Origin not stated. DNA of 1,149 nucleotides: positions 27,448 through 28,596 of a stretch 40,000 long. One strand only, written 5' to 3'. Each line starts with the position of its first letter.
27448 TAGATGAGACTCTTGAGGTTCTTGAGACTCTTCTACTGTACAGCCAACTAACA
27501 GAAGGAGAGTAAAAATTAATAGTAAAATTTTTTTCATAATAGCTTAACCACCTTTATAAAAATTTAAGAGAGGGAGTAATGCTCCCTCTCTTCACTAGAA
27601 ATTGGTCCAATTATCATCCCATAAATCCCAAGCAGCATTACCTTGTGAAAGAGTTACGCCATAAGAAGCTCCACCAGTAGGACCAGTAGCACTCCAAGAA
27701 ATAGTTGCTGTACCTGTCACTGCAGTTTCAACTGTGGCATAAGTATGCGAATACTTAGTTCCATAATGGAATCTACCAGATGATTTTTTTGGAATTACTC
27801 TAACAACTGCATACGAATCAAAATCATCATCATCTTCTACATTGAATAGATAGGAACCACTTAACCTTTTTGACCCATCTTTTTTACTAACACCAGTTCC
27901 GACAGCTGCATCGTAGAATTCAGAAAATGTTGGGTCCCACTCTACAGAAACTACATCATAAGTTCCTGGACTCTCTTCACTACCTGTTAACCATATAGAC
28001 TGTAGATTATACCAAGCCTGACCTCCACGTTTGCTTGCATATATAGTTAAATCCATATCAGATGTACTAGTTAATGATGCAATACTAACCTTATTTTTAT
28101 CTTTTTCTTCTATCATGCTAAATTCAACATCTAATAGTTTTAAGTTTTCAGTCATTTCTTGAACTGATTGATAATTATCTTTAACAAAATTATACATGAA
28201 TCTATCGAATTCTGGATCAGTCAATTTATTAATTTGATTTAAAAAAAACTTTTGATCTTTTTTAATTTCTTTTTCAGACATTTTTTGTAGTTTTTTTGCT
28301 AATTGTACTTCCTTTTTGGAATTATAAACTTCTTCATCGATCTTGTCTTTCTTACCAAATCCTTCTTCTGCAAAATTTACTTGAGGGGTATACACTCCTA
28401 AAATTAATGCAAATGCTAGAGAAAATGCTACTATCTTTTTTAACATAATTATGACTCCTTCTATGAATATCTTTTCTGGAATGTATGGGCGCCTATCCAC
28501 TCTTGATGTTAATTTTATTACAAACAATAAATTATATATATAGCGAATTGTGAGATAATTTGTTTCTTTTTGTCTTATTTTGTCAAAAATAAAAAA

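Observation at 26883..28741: Two-gene secreted-protein and lipoprotein cassette inserted between terminase and portal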

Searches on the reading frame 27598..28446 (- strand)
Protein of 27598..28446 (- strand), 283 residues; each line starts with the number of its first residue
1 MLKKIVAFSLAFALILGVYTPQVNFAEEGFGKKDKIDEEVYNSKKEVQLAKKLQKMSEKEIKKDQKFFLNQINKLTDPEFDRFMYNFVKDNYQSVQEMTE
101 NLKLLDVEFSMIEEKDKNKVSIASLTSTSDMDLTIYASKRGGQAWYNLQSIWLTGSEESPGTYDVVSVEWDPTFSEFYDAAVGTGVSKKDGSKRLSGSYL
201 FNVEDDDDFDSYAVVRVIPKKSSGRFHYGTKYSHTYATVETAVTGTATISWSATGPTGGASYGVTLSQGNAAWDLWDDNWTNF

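Call 5: search_protein_families(library=pfam, proteins=[window:27598-28446:-], max_evalue=1)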
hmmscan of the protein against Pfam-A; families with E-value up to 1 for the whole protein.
window:27598-28446:- (283 aa): 3 families
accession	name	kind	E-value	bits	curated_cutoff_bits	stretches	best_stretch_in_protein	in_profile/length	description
PF14278.11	TetR_C_8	-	0.094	13.2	26.1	1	61-105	14-59/103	Transcriptional regulator C-terminal region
PF08621.15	RPAP1_N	-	0.33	11.2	25.3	1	51-73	9-31/46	RPAP1-like, N-terminal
PF05300.16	MIC19_MIC25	-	0.8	10.6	33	0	43-100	111-165/168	MICOS complex subunit MIC19/MIC25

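Call 6: search_protein_families(library=phrogs, proteins=[window:27598-28446:-], max_evalue=1)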
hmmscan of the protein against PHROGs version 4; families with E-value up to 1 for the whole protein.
window:27598-28446:- (283 aa): 1 family
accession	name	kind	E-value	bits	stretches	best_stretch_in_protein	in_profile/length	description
phrog_30339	-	unknown function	0.13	13.2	1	173-261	36-119/150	-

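Call 8: search_dna_similar(query=window:27598-28446:-, collection=phages, mode=protein, max_evalue=0.01)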
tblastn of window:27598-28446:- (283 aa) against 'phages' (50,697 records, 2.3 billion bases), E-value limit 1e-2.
No match.

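Call 10: find_homologous_proteins(query=window:27598-28446:-, max_evalue=0.001)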
Query window:27598-28446:- (283 aa): 3 proteins with E <= 0.001 among 1305 candidates.
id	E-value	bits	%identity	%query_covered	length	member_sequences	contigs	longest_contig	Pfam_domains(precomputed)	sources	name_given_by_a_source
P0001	1.3e-184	630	100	100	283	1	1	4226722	-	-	-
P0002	1.3e-91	325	57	95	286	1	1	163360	-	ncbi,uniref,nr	ncbi:hypothetical protein [Chengkuizengella marina]|uniref:Uncharacterized protein n=1 Tax=Chengkuiz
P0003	8.3e-64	234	49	86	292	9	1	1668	-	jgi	jgi:hypothetical protein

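Call 12: find_encoding_contigs(protein=P0002, flank=10000, max_places=4)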
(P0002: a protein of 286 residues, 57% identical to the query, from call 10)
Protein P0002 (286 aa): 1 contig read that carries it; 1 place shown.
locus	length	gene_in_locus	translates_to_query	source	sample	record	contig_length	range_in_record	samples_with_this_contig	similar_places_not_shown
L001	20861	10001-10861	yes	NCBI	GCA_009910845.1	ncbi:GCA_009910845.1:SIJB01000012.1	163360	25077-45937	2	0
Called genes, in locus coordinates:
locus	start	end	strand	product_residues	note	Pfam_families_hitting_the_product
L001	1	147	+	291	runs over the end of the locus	PF00126:HTH_1, PF03466:LysR_substrate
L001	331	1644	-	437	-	PF00067:p450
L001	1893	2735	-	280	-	PF02621:VitK2_biosynth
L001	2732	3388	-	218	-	PF01048:PNP_UDP_1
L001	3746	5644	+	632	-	PF02129:Peptidase_S15, PF00326:Peptidase_S9, PF08530:PepX_C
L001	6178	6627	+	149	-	PF03364:Polyketide_cyc (weak)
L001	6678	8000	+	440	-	PF07833:Cu_amine_oxidN1, PF13624:SurA_N_3 (weak), PF13145:Rotamase_2, PF00639:Rotamase, PF13616:Rotamase_3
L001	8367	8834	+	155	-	-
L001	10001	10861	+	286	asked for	-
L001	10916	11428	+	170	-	-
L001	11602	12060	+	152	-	PF05133:SPP1_portal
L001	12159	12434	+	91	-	-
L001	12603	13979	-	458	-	PF04293:SpoVR, PF24755:SpoVR_C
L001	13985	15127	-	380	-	PF04285:DUF444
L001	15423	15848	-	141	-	-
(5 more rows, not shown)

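Call 14: find_encoding_contigs(protein=P0003, flank=10000, max_places=6)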
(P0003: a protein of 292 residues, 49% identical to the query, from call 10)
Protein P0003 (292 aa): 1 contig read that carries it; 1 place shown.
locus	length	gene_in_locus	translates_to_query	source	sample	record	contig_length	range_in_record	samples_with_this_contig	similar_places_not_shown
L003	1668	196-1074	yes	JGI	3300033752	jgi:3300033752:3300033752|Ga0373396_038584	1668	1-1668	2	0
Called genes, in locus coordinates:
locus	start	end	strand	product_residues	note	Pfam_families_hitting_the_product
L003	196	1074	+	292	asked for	-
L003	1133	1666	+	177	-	?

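Call 19: search_solved_structures(query=A1, max_evalue=10)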
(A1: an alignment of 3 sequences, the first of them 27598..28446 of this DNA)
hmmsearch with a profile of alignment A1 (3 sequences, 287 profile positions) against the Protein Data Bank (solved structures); distinct sequences matched with E-value up to 10: 3.
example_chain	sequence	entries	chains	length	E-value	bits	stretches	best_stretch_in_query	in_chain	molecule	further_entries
5nbn_G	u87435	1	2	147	0.028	17.2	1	51-145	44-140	Putative DNA helicase INO80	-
1fbn_A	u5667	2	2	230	1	12.1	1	38-81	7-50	MJ FIBRILLARIN HOMOLOGUE | FIBRILLARIN-LIKE PRE-RRNA PROCESSING PROTEIN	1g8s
9gyt_1H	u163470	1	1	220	3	10.5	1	34-71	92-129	bL9m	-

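Call 24: search_protein_families(library=ncbifam, proteins=[window:27598-28446:-, P0002, P0003], max_evalue=1)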
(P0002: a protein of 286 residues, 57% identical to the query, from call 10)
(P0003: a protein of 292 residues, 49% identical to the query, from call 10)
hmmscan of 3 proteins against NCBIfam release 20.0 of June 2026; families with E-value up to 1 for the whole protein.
window:27598-28446:- (283 aa): 3 families
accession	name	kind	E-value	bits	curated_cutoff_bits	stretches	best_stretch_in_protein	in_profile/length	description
NF058576.1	EntV_fam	equivalog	0.0029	17.6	130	1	4-125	1-97/162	EntV family bacteriocin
NF037954.1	het_cyst_PatD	equivalog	0.085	13.3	50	1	55-110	31-82/116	heterocyst frequency control protein PatD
TIGR02986.1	restrict_Alw26I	exception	0.13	11.4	443.85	1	42-119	320-397/425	Alw26I/Eco31I/Esp3I family type II restriction endonuclease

P0002 (286 aa): 4 families
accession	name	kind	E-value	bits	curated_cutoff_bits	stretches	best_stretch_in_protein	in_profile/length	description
NF058576.1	EntV_fam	equivalog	0.017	15.1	130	1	5-120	2-92/162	EntV family bacteriocin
TIGR00695.1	uxuA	equivalog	0.13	11.3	199.55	1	29-104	139-214/394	mannonate dehydratase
TIGR01062.1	parC_Gneg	equivalog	0.2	9.7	628.9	1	47-135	416-503/735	DNA topoisomerase IV subunit A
NF058597.1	CoaZ_rpt_PGGG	domain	0.25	11.4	30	1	211-267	28-84/88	choice-of-anchor Z repeating domain-containing protein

P0003 (292 aa): 2 families
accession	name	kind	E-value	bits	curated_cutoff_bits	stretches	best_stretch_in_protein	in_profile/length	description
NF047699.2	sulf_reg_SurR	exception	0.062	13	250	1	50-120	128-199/221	sulfur metabolism transcriptional regulator SurR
NF045979.1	ComEC_MAG0480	equivalog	0.45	9.2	150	1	56-114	162-223/461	MAG0480 family ComEC-like protein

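Call 25: search_protein_families(library=padloc, proteins=[window:27598-28446:-, P0002, P0003], max_evalue=1)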
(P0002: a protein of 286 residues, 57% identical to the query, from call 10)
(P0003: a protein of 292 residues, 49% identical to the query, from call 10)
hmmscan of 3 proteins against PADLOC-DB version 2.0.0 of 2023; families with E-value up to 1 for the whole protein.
window:27598-28446:- (283 aa): 1 family
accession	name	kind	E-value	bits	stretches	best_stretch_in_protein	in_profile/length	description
PDLC03469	REase_II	-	0.0016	15.5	1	43-120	331-407/522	Type II restriction enzyme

P0002 (286 aa): 1 family
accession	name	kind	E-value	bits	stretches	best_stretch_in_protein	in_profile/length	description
PDLC02591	DrmC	-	0.0069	13.6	1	39-123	14-96/260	DrmC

P0003 (292 aa): 0 families

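Call 26: predict_structure(alignment_id=A1)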
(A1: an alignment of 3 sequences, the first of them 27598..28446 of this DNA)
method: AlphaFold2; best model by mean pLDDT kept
length: 283 residues; sequences in the alignment: 3
mean_pLDDT: 41.3   pTM: 0.45
mean pLDDT of the five models: 41.3, 39.9, 36.2, 34.9, 32.0
residues with pLDDT >= 90: 6; 70-90: 29; 50-70: 37; < 50: 211
segments of 3 or more residues with pLDDT < 50: 2-34, 109-283
pLDDT, mean of each block of 10 residues (from residue 1): 40 35 33 49 78 87 87 64 62 64 60 36 29 37 34 28 29 25 25 25 31 39 33 25 29 28 25 24 20
secondary structure, 60 per line:
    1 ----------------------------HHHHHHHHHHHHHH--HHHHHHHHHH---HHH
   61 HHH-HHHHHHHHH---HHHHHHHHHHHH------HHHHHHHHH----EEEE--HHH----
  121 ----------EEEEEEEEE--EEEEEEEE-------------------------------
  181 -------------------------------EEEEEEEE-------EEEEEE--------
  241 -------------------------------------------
elements in order: H29-42 H45-54 H58-63 H65-73 H77-88 H95-103 E108-111 E131-139 E142-149 E212-219 E227-232

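Call 33: find_related_loci(query=A1, collection=viral_contigs, flank=6000)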
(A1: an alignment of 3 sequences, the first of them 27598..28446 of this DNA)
Query A1 (283 aa) in viral_contigs; peptide patterns used: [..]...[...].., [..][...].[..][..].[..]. (x = any residue, [..] = any of these).
191 stretches matched a pattern, but none encodes a relative of the query by tblastn (E <= 1e-3).

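Call 35: find_related_loci(query=A1, collection=genome_contigs, flank=8000)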
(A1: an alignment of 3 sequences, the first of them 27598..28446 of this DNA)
Query A1 (283 aa) in genome_contigs; peptide patterns used: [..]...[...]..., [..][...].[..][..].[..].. (x = any residue, [..] = any of these).
66 stretches matched a pattern; 1 encode a relative of the query (tblastn E <= 1e-3); 1 distinct loci.
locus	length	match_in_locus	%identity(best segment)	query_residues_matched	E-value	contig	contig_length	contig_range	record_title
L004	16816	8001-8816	57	1-269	3e-92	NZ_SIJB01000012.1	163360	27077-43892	Chengkuizengella marina strain YPA3-1-1 contig12, whole genome shotgun sequence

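Call 36: search_protein_representatives(alignment_id=A1)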
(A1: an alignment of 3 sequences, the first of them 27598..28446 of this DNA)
Query: 3 sequences, 287 profile positions. Proteins with E-value up to 0.001 (for the whole library): 138; up to 1e-10: 104; up to 1e-30: 24. The best 138 are listed.
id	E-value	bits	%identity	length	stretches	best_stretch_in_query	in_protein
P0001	2.0e-153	526.4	-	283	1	1-287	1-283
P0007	3.9e-92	325.3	-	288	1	8-287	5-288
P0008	4.7e-86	305.3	-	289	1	1-285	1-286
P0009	3.5e-74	266.4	-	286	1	40-286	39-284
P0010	6.5e-66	239.2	-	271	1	40-285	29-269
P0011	4.9e-63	229.8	-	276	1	3-286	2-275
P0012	2.8e-60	220.7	-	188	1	96-287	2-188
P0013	2.0e-58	214.6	-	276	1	30-285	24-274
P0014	1.4e-56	208.6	-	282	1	3-286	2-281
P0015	5.4e-52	193.5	-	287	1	67-285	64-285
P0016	2.7e-51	191.2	-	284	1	3-285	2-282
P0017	2.4e-50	188.1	-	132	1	157-286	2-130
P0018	3.1e-41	158.2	-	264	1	70-287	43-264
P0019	3.1e-39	151.7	-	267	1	62-285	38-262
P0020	3.5e-39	151.5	-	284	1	42-284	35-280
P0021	7.8e-38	147.1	-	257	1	69-287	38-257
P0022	1.4e-35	139.6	-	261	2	70-285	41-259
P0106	4.9e-11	59.1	-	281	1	65-263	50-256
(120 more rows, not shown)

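Call 39: search_protein_families(library=pfam, alignment_id=A4, max_evalue=0.01)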
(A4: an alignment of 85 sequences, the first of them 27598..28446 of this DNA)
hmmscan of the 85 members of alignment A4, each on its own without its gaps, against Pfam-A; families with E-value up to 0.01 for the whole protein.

A. member 1, window:27598-28446:- (283 aa): 0 families

B. families by the number of members that match (of 85 scanned): 11 families
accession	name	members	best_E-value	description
PF08139.17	LPAM_1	1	0.00031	Prokaryotic membrane lipoprotein lipid attachment site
PF12461.13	DUF3688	1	0.00045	Spiroplasma phage ORF1-like family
PF24263.1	DUF7464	1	0.0018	Domain of unknown function (DUF7464)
PF24338.1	DUF7506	1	0.0019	Domain of unknown function (DUF7506)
PF20215.3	DUF6575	1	0.0024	Family of unknown function (DUF6575)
PF12904.13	Collagen_bind_2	1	0.004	Putative collagen-binding domain of a collagenase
PF11647.13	MLD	1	0.0043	Membrane Localization Domain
PF13786.12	DUF4179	1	0.0044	Domain of unknown function (DUF4179)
PF05701.16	WEMBL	1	0.006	Weak chloroplast movement under blue light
PF04725.17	PsbR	1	0.0061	Photosystem II 10 kDa polypeptide PsbR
PF12074.14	Gcn1_N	1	0.008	Generalcontrol nonderepressible 1 (Gcn1) N-terminal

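Call 41: search_solved_structures(query=A4, max_evalue=10, show_alignments=2)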
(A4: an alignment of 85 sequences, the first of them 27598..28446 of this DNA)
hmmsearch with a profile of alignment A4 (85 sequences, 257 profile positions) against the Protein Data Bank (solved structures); distinct sequences matched with E-value up to 10: 18.
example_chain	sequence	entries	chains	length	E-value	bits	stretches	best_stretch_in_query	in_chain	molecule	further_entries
9yfu_C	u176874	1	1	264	0.18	14.4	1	1-31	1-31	Fab24 BAK5 light chain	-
6mwn_D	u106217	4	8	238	0.24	13.9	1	1-31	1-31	Fab HAVx Light Chain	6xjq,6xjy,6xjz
8wt4_A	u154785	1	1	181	0.32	13.5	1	1-33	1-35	Uncharacterized protein YoeB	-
2pv3_A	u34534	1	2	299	0.38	13.3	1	37-90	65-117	Chaperone surA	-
9yxv_D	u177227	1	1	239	0.38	13.3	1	1-31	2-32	sfFab18 light chain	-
9ihc_L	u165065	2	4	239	0.39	13.2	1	1-31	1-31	COP-2 antibody light chain | COP-2 Light chain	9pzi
8dp3_L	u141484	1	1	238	0.4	13.2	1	1-31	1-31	Fab BL3-6 Light Chain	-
7lo7_L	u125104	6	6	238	0.43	13.1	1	1-31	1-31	Fab25 Light Chain | Fab36 Light Chain | NabFab LC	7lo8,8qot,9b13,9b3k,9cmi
6ww5_F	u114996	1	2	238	0.43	13.1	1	1-31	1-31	Fab84 Light Chain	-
4iof_D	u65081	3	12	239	0.43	13.1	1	1-31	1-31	Fab-bound IDE, light chain | IDE-bound Fab light chain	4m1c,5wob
8tb7_H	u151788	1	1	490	0.47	13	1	1-31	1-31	Fab24 BAK5 heavy chain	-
7d6p_A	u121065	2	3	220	0.48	13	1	31-62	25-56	Sortase family protein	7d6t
8wrz_L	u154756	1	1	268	0.61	12.6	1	1-31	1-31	scfv30 light chain, scfv30 heavy chain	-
6ixz_A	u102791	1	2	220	0.65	12.5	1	31-62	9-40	Sortase family protein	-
9hg5_F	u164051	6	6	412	0.73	12.4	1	37-89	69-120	Chaperone SurA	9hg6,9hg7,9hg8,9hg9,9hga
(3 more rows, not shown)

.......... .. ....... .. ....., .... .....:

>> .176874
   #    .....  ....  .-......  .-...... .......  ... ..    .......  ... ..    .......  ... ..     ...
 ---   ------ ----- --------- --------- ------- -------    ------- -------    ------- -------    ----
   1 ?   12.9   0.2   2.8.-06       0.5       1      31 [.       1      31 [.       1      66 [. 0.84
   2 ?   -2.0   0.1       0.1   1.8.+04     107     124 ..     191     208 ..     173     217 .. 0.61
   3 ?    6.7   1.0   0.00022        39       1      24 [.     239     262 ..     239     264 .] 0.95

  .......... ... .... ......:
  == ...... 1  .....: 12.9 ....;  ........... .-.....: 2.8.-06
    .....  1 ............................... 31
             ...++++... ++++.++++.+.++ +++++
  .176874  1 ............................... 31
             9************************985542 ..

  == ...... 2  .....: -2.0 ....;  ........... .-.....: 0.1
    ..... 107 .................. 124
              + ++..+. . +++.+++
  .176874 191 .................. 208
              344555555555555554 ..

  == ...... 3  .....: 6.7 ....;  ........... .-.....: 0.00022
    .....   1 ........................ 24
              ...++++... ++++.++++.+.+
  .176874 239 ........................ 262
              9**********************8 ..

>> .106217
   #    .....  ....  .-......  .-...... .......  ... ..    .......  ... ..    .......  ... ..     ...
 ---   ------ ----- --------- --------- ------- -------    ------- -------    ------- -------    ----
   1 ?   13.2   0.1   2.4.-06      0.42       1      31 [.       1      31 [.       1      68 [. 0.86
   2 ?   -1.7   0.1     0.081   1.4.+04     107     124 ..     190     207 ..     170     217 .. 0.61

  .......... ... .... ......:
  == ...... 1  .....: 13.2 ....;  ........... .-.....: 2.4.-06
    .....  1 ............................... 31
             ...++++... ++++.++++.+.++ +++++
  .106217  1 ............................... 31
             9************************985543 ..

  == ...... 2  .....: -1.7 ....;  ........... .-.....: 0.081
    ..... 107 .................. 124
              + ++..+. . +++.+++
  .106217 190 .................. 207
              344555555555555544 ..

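Call 42: find_homologous_proteins(query=A4, max_evalue=0.00001)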
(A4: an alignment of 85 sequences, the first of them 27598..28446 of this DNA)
Query A4 (85 sequences) (283 aa, profile of the alignment): 6 proteins with E <= 0.00001 among 7533 candidates.
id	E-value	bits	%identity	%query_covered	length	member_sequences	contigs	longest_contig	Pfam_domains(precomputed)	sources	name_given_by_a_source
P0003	4.7e-75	270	49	86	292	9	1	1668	-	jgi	jgi:hypothetical protein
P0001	3.8e-67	244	100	100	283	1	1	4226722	-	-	-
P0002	4.5e-67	244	57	95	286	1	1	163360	-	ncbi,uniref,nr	ncbi:hypothetical protein [Chengkuizengella marina]|uniref:Uncharacterized protein n=1 Tax=Chengkuiz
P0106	2.8e-55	206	24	67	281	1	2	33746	-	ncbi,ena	-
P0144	1.6e-47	180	24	66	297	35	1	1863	-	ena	-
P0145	1.9e-8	52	-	-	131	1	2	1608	-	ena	-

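Call 43: find_encoding_contigs(protein=P0106, flank=8000, max_places=3)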
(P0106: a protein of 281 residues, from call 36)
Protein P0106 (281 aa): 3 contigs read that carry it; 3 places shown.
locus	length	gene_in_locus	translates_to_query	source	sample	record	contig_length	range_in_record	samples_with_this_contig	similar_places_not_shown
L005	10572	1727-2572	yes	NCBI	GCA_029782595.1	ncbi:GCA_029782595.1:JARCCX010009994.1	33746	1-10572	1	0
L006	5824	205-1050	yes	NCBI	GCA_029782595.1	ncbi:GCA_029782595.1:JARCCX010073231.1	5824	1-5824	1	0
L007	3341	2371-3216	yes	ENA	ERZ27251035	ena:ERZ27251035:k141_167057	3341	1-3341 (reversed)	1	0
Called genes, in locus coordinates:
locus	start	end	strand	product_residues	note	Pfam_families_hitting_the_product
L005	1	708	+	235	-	?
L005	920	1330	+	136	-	-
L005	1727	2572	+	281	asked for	-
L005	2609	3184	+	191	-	-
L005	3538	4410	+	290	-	-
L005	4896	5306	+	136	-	-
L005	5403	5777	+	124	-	-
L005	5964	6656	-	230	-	PF01966:HD (weak)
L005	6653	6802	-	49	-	-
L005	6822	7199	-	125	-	PF02537:CRCB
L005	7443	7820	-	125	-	PF02537:CRCB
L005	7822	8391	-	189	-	PF03054:tRNA_Me_trans (weak), PF20259:tRNA_Me_trans_M, PF20258:tRNA_Me_trans_C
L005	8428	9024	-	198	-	PF02540:NAD_synthase (weak), PF03054:tRNA_Me_trans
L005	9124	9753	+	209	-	PF13189:Cytidylate_kin2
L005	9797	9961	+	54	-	-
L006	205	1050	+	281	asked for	-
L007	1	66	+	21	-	?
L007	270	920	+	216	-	PF04542:Sigma70_r2, PF08281:Sigma70_r4_2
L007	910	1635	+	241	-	PF14285:DUF4367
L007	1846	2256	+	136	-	-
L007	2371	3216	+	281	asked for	-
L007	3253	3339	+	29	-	?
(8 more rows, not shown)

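Call 44: find_encoding_contigs(protein=P0009, flank=8000, max_places=3)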
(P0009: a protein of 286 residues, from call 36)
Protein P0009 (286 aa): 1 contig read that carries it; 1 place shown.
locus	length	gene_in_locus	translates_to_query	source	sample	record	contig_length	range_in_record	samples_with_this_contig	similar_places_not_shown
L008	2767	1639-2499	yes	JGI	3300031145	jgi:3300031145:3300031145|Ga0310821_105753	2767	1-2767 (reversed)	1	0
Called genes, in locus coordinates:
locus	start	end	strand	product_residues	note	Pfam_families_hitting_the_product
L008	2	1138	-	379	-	?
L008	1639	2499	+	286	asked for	-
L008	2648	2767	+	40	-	?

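Call 50: find_related_loci(query=A5, collection=metagenome_contigs, flank=6000)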
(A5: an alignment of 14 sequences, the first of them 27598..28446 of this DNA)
Query A5 (283 aa) in metagenome_contigs; peptide patterns used: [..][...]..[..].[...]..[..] (x = any residue, [..] = any of these).
250 stretches matched a pattern; 8 encode a relative of the query (tblastn E <= 1e-3); 8 distinct loci.
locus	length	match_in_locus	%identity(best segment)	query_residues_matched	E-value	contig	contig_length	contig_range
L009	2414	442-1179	49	41-283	3e-60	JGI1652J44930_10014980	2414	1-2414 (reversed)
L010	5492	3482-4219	49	41-283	1e-59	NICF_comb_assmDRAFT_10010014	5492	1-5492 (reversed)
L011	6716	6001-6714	46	49-283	2e-56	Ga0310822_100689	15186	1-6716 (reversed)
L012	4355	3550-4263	46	49-283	2e-56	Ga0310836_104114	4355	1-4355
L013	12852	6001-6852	35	1-279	6e-51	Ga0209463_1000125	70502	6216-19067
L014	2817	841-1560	38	41-279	4e-47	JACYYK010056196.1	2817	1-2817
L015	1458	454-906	37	129-273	1e-18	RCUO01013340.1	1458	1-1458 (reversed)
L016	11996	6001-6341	50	155-264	1e-13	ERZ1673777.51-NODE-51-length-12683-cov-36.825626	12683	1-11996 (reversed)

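Call 51: find_related_loci(query=A5, collection=viral_contigs, flank=6000)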
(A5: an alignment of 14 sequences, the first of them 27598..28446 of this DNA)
Query A5 (283 aa) in viral_contigs; peptide patterns used: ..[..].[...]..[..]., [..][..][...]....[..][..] (x = any residue, [..] = any of these).
67 stretches matched a pattern; 1 encode a relative of the query (tblastn E <= 1e-3); 1 distinct loci.
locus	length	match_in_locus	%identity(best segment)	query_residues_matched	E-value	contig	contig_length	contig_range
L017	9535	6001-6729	36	49-278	7e-40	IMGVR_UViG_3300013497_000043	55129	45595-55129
